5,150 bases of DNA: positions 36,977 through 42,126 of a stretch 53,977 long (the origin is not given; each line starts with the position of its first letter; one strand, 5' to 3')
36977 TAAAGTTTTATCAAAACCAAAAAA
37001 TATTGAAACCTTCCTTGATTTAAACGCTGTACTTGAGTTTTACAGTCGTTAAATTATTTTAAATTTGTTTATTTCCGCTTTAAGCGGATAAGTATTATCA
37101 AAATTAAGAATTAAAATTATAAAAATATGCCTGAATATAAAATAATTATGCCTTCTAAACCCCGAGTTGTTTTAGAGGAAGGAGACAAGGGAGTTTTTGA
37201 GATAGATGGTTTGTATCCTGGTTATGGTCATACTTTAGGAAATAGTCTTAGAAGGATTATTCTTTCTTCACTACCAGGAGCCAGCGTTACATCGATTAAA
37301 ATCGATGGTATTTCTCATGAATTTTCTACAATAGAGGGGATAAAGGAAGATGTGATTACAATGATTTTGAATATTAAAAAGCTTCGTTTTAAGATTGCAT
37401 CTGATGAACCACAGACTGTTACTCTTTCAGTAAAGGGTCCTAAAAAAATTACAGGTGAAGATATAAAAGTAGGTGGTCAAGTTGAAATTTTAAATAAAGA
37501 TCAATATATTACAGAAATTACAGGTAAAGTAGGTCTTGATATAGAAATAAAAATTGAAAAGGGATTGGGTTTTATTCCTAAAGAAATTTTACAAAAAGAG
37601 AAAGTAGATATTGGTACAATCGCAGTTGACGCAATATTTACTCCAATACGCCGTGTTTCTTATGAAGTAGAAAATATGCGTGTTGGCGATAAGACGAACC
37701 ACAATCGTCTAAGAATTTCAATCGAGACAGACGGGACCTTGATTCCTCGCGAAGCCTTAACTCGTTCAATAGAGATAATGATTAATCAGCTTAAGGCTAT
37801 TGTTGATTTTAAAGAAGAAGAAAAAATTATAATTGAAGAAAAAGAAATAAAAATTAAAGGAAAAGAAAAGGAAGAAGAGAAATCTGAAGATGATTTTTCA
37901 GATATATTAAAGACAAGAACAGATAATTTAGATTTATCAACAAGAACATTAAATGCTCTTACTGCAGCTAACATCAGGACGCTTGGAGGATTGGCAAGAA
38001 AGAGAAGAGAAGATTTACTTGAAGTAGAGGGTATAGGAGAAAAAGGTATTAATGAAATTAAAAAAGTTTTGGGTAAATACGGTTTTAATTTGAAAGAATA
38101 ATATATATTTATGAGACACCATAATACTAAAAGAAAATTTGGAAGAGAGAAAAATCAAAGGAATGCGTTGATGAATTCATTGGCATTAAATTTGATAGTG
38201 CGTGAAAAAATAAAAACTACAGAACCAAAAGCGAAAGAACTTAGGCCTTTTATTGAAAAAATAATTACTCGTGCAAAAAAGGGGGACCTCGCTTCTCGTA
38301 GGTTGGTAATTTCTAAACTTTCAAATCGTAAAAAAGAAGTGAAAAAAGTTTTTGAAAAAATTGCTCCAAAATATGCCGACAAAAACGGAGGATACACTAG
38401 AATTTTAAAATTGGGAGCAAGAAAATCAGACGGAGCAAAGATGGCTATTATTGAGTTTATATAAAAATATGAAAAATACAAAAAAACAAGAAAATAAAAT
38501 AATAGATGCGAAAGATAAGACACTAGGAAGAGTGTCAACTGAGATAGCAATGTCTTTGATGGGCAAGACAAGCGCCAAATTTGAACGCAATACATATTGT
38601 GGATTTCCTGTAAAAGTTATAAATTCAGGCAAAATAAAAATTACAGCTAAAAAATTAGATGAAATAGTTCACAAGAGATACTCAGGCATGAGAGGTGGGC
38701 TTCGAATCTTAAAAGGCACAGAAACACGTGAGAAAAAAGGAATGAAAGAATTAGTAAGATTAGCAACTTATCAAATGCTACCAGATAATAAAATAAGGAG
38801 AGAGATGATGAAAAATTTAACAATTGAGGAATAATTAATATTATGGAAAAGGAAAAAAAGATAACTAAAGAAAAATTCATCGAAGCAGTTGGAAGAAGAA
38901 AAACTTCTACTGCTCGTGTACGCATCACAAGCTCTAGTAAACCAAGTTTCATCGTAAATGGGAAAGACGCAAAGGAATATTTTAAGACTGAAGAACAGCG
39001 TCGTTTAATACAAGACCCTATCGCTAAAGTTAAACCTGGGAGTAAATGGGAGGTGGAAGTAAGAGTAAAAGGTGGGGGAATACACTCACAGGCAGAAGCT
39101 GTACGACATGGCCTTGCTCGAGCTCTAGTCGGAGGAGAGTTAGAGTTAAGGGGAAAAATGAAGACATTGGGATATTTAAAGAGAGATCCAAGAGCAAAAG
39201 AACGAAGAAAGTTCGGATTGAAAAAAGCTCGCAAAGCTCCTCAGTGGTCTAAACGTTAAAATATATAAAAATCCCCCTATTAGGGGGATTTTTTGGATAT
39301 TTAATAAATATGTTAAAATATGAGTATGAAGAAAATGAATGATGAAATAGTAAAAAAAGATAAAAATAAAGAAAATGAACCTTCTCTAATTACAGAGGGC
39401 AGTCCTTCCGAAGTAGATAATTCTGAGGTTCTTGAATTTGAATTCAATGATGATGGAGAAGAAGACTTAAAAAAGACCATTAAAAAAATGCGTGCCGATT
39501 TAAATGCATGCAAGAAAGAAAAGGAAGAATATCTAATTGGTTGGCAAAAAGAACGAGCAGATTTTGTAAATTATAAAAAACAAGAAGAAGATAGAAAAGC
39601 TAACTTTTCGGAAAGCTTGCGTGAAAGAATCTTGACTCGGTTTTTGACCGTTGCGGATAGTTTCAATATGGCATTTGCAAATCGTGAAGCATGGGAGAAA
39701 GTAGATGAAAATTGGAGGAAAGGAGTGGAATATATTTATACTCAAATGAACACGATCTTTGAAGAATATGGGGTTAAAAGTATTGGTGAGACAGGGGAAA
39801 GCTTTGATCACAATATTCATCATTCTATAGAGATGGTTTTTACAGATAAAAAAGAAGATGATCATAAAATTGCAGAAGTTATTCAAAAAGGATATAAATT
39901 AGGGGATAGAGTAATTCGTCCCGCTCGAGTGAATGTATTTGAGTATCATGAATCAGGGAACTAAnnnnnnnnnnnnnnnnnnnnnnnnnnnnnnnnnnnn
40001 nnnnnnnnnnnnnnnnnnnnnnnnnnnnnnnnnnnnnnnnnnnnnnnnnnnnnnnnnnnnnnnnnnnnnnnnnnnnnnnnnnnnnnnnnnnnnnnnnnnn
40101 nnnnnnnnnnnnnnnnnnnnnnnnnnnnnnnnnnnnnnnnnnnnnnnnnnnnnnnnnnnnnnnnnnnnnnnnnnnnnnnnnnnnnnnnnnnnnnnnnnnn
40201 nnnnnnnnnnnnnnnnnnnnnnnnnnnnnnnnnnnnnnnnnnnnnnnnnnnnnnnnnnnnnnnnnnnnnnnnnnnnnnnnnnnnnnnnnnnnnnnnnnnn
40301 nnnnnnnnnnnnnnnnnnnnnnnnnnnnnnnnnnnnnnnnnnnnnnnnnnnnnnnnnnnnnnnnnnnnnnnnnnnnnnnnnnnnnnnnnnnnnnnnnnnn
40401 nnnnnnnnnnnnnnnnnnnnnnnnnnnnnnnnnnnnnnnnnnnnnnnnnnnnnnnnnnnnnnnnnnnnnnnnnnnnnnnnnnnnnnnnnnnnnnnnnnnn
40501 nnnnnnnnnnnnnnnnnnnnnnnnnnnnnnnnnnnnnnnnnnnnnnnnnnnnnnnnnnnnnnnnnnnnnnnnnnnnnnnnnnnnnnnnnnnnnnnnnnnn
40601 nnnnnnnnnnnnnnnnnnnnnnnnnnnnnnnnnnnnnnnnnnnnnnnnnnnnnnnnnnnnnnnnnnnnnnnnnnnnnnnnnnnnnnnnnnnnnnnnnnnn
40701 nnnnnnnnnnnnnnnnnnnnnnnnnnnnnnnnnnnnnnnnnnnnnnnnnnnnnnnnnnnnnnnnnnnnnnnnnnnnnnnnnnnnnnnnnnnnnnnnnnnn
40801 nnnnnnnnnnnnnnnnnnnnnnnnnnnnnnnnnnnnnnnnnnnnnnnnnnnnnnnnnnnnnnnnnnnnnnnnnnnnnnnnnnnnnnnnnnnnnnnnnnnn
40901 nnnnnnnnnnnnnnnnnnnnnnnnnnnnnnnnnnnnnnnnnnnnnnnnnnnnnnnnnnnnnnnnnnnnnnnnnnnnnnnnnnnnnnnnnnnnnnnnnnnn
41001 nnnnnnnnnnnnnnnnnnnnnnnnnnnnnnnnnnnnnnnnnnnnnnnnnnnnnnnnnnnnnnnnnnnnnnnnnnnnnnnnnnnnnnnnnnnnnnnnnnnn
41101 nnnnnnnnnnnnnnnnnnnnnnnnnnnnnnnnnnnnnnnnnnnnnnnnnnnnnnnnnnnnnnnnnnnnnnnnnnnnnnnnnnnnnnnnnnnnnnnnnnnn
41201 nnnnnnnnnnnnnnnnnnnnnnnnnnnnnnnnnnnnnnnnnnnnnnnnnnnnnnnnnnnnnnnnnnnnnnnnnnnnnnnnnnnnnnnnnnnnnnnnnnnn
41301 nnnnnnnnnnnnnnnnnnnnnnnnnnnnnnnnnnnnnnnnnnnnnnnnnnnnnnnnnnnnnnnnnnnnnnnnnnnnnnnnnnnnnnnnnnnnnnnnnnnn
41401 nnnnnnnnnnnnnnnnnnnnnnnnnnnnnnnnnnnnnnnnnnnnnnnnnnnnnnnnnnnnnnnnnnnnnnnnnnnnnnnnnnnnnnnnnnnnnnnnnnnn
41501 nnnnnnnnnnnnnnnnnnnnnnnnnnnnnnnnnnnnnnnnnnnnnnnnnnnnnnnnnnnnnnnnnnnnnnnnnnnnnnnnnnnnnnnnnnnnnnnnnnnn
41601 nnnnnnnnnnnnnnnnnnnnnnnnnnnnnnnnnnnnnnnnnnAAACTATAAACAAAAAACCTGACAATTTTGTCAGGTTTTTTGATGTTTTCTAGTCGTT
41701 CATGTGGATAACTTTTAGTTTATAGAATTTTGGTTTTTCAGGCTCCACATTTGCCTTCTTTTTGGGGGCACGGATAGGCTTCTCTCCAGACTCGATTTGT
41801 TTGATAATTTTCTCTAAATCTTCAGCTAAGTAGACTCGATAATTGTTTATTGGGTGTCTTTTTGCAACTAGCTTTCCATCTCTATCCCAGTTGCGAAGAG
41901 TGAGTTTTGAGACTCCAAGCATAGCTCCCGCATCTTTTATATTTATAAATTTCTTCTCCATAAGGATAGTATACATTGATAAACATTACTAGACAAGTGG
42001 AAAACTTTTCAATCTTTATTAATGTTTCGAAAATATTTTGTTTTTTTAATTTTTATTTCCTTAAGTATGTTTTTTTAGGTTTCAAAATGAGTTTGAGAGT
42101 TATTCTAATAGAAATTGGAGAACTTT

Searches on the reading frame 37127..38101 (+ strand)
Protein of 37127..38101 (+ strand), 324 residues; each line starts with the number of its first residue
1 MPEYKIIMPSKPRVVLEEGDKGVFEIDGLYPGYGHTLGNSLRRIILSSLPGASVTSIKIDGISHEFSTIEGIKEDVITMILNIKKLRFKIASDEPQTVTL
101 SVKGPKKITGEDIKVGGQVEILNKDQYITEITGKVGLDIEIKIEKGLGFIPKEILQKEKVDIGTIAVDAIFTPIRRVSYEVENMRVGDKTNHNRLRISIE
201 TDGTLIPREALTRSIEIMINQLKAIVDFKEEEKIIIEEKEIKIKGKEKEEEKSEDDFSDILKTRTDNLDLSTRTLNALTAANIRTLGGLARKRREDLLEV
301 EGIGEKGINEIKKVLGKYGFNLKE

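Call 7: search_protein_families(library=pfam, proteins=[window:37127-38101:+])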
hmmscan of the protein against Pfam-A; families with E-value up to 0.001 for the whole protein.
window:37127-38101:+ (324 aa): 4 families
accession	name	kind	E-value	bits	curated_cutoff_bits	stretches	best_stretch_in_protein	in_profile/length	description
PF01000.31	RNA_pol_A_bac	-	1.7e-29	102.9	33.9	1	57-172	1-119/119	RNA polymerase Rpb3/RpoA insert domain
PF01193.29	RNA_pol_L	-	2.4e-20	72.5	24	1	31-222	5-74/74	RNA polymerase Rpb3/Rpb11 dimerisation domain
PF03118.21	RNA_pol_A_CTD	-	3.4e-15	56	23.8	1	253-316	3-66/67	Bacterial RNA polymerase, alpha chain C terminal domain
PF13656.11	RNA_pol_L_2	-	0.0005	20.2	27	0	192-225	39-72/75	RNA polymerase Rpb3/Rpb11 dimerisation domain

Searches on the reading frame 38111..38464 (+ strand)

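Call 7: search_protein_families(library=pfam, proteins=[window:38111-38464:+])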
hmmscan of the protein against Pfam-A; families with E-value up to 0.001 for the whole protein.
window:38111-38464:+ (117 aa): 1 family
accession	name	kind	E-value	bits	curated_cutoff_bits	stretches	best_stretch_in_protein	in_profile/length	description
PF01196.24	Ribosomal_L17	-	6.4e-36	123.6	27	1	20-117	1-97/97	Ribosomal protein L17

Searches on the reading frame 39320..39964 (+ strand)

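Call 7: search_protein_families(library=pfam, proteins=[window:39320-39964:+])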
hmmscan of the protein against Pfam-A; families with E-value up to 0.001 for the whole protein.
window:39320-39964:+ (214 aa): 1 family
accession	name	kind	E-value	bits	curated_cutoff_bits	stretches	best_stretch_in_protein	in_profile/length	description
PF01025.24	GrpE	-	8.2e-38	130.1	25.8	1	46-206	5-163/165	GrpE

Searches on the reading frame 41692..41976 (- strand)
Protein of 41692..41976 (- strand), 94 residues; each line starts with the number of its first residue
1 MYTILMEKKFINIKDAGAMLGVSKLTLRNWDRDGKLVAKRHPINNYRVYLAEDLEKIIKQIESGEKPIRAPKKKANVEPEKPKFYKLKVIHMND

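Call 55: search_protein_families(library=pfam, proteins=[window:41692-41976:-], max_evalue=0.01)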
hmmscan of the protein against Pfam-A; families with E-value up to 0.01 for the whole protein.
window:41692-41976:- (94 aa): 3 families
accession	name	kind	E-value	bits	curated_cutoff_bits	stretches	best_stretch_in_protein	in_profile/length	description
PF00376.29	MerR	-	2.4e-08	34.1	28.2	1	12-49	1-38/38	MerR family regulatory protein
PF13411.12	MerR_1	-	1.4e-06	28.7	21.6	1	12-57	2-46/69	MerR HTH family regulatory protein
PF12728.13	HTH_17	-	2.4e-05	24.9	27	1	11-60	2-49/51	Helix-turn-helix domain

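Call 82: search_protein_families(library=ncbifam, proteins=[window:41692-41976:-], max_evalue=1)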
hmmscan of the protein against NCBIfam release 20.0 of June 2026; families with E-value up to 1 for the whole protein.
window:41692-41976:- (94 aa): 10 families
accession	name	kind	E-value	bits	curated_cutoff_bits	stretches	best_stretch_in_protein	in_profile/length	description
NF033518.0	transpos_IS607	equivalog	0.00036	20.1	110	1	16-65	3-51/187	IS607 family transposase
NF053782.1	ChlnTransRegdde3219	equivalog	0.00038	20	450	1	8-54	4-50/278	choline utilization transcriptional activator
TIGR03453.1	partition_RepA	equivalog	0.00092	18.1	348.45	1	12-70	35-87/387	plasmid partitioning protein RepA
NF052513.1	TransRegCarH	equivalog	0.0036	16.6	400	1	12-74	8-73/274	HTH-type transcriptional repressor CarH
NF047375.1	HeatShock_HspR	equivalog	0.0047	16.9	105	1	12-57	5-49/92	heat shock protein transcriptional repressor HspR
NF009649.0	PRK13182.1-5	equivalog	0.013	15.5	265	1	12-84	2-71/186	chromosome-anchoring protein RacA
TIGR02051.1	MerR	equivalog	0.016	15.5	150.85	1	18-57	7-46/124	mercury resistance transcriptional regulator MerR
TIGR02047.1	CadR-PbrR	equivalog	0.039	14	151.45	1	17-57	7-47/127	Cd(II)/Pb(II)-responsive transcriptional regulator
NF053609.1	Sul12a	equivalog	0.061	13.5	150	1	3-88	12-99/103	Sul12a family chromatin-organizing protein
TIGR01764.1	excise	domain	0.13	12.7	28.8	1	13-40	4-31/49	excisionase family DNA-binding protein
